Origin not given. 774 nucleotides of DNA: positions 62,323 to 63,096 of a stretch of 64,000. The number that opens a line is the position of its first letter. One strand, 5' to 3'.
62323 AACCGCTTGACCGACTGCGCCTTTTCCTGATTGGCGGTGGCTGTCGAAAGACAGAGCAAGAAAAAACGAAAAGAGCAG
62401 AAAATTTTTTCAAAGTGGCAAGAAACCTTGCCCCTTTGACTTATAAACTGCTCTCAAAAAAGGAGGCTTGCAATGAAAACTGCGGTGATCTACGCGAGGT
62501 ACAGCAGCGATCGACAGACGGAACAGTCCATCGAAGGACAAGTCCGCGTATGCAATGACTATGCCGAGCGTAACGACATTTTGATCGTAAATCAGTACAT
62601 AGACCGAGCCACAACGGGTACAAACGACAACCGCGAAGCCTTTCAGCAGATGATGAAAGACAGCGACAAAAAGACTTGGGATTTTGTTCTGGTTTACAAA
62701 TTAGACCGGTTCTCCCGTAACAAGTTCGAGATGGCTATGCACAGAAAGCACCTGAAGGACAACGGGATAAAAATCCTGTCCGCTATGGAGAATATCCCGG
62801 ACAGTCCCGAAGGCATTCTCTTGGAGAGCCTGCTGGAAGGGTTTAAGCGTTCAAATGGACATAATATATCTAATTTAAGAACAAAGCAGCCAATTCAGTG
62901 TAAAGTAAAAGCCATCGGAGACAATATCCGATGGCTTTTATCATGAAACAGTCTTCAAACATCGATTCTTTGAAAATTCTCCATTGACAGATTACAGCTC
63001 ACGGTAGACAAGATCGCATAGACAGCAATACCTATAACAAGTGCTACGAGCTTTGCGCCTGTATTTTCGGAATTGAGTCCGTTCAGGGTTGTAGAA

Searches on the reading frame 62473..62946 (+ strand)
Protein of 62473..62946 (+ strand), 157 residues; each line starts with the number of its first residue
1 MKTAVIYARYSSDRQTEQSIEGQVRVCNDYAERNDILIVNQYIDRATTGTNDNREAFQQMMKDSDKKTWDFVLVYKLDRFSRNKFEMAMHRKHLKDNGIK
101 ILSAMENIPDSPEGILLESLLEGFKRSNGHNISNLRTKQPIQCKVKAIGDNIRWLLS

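Call 25: search_protein_families(library=pfam, proteins=[window:62473-62946:+], max_evalue=0.001)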
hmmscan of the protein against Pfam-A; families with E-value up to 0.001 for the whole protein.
window:62473-62946:+ (157 aa): 1 family
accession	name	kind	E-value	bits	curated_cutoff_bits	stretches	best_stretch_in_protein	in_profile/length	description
PF00239.26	Resolvase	-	1.7e-24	87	23.3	1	4-134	1-130/145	Resolvase, N terminal domain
